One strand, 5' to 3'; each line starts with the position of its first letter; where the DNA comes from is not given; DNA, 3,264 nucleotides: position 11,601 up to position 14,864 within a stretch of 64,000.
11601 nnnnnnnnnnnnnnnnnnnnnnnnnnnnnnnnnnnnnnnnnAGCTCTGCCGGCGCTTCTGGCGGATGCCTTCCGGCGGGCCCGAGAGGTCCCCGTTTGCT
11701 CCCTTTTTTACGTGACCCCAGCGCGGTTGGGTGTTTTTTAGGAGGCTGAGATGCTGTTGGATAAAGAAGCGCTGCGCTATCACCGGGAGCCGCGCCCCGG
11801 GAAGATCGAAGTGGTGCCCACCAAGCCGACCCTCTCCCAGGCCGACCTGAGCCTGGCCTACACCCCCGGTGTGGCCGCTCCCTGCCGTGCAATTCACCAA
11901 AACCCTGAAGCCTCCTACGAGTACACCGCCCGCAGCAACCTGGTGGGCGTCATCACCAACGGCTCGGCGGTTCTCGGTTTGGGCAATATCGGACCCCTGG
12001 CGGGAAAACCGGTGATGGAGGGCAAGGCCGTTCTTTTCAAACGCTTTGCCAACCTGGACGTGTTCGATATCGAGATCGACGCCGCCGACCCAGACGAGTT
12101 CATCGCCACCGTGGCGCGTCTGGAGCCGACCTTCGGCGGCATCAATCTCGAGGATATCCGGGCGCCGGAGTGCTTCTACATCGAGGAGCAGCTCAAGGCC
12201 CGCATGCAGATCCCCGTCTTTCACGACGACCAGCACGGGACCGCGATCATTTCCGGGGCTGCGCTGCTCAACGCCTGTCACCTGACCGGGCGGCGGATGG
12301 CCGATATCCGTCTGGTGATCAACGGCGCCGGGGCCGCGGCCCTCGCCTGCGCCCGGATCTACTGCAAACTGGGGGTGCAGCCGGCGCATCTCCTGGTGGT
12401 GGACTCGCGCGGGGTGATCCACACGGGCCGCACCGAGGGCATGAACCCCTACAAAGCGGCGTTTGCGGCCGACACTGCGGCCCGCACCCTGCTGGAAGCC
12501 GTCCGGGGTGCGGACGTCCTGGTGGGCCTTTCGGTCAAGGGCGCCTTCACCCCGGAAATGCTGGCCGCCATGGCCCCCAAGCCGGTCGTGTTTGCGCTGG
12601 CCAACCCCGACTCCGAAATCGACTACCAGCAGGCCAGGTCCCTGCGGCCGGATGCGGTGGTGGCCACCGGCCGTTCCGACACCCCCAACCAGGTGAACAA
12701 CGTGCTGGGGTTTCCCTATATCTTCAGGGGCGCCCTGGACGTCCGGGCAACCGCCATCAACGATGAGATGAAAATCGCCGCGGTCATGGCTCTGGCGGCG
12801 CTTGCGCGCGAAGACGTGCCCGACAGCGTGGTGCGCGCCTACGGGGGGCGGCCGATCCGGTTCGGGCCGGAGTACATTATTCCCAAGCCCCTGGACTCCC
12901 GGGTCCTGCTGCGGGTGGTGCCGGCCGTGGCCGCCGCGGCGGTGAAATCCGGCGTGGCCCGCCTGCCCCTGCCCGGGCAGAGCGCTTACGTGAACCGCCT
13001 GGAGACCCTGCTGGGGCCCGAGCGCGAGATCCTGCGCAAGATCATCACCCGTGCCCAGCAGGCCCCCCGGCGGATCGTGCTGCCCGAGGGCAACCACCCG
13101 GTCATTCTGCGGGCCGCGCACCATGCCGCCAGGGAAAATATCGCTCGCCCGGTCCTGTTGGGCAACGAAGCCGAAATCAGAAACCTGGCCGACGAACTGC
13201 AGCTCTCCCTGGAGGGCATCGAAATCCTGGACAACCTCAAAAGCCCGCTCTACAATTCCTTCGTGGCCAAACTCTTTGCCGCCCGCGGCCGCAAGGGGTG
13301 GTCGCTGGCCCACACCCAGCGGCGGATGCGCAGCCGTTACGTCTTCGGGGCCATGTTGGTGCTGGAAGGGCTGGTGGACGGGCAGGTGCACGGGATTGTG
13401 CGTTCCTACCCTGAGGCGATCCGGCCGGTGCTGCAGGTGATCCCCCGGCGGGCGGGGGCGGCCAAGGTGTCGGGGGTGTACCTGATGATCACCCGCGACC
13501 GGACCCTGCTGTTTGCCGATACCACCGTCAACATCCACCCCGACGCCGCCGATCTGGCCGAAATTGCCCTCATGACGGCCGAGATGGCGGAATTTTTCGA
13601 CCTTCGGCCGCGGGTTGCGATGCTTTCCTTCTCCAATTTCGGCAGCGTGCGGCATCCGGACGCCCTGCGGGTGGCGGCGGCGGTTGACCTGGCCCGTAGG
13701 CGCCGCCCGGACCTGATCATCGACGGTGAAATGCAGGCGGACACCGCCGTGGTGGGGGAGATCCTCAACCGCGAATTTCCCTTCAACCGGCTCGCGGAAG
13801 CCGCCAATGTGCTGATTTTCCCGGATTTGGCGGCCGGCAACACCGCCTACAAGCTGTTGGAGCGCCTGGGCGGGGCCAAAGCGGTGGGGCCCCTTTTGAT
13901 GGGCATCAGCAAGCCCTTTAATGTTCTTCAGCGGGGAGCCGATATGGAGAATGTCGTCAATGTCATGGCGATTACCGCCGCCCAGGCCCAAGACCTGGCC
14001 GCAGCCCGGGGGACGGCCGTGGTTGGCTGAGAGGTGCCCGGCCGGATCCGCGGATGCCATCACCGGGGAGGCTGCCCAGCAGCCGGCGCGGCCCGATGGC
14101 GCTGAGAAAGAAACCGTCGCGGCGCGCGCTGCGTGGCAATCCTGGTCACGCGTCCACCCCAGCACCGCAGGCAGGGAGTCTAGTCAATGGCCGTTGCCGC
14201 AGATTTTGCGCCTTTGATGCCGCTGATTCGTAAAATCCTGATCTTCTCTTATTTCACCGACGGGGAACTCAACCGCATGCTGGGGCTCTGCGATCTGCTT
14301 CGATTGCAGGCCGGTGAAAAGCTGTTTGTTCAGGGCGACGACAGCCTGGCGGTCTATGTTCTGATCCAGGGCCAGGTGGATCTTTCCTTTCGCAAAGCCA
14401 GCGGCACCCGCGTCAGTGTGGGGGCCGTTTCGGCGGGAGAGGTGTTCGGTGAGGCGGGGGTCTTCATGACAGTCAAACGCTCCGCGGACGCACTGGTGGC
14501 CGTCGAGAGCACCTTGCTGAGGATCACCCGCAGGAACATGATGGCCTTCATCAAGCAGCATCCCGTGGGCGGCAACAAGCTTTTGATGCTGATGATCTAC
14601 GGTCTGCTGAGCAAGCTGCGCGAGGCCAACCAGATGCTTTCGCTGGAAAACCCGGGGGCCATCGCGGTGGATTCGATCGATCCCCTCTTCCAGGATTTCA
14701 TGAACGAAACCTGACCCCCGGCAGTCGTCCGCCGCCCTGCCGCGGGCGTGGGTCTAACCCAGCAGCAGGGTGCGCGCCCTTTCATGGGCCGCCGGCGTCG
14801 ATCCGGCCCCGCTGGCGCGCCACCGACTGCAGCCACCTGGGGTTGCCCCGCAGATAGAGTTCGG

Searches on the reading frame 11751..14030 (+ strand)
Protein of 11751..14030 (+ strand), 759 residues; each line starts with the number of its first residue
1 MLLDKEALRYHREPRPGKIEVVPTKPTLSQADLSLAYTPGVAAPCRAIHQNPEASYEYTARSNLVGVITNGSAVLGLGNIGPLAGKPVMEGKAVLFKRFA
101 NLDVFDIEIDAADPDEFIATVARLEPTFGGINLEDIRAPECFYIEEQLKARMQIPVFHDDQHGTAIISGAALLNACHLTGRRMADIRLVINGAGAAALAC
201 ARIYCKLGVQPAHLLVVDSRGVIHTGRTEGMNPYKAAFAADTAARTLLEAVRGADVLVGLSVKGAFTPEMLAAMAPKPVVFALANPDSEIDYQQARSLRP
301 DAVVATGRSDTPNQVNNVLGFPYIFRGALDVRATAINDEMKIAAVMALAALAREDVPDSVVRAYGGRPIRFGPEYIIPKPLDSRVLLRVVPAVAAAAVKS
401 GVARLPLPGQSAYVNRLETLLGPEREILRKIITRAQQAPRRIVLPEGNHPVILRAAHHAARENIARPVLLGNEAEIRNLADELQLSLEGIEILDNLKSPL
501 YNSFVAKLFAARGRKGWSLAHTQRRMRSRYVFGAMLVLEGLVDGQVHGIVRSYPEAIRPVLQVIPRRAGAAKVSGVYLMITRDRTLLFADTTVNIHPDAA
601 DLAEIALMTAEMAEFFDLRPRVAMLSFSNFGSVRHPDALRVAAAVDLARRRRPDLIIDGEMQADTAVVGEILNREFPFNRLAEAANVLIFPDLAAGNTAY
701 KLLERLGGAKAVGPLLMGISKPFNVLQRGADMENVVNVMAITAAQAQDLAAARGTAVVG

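Call 51: search_protein_families(library=ncbifam, proteins=[window:11751-14030:+], max_evalue=0.00001)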
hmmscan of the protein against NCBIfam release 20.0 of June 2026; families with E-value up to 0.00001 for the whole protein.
window:11751-14030:+ (759 aa): 12 families
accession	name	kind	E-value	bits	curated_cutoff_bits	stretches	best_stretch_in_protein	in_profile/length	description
NF009501.0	PRK12861.1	subfamily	8.7e-232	771.4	1178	1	6-747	10-761/764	NADP-dependent malic enzyme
NF004167.0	PRK05632.1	equivalog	1.3e-93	314.9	418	1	430-748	388-705/708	phosphate acetyltransferase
NF007233.1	PRK09653.1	subfamily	1.5e-92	310.6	310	1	429-746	3-319/319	phosphotransacetylase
TIGR00651.1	pta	equivalog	2.2e-83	280.3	311.2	1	442-743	1-304/304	phosphate acetyltransferase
NF010052.0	PRK13529.1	subfamily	5.3e-26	91.4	326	1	115-357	229-504/564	oxaloacetate-decarboxylating malate dehydrogenase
NF006045.0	PRK08190.1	subfamily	8.9e-21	74.2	282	2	559-747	267-458/467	bifunctional enoyl-CoA hydratase/phosphate acetyltransferase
NF004472.0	PRK05805.1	subfamily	1.5e-20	73.5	399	1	576-748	125-300/302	phosphate butyryltransferase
NF008852.0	PRK11890.1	subfamily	9.1e-20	71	413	1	572-748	126-305/315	phosphate acetyltransferase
TIGR02706.1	P_butyryltrans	equivalog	8.1e-18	64.6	410.5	1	576-744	123-292/294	phosphate butyryltransferase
NF041582.1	malolactic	exception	2.3e-14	53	850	1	116-358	213-485/536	malolactic enzyme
NF005837.0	PRK07742.1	equivalog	7.4e-13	48.4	409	1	579-747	129-298/299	phosphate butyryltransferase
TIGR02709.1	branched_ptb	equivalog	1.4e-06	28.1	475.15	1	581-733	108-259/271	branched-chain phosphotransacylase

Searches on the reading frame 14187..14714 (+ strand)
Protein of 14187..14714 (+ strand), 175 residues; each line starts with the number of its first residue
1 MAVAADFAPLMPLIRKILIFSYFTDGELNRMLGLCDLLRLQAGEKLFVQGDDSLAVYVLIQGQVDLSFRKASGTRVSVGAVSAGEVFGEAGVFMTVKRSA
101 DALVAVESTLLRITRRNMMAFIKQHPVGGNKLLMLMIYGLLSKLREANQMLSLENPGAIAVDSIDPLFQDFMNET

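Call 29: search_protein_families(library=pfam, proteins=[window:14187-14714:+], max_evalue=0.00001)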
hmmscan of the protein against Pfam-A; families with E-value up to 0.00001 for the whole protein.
window:14187-14714:+ (175 aa): 1 family
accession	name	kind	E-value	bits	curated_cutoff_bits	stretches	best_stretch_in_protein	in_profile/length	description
PF00027.35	cNMP_binding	-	1e-15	57.9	27.5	1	39-125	3-89/89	Cyclic nucleotide-binding domain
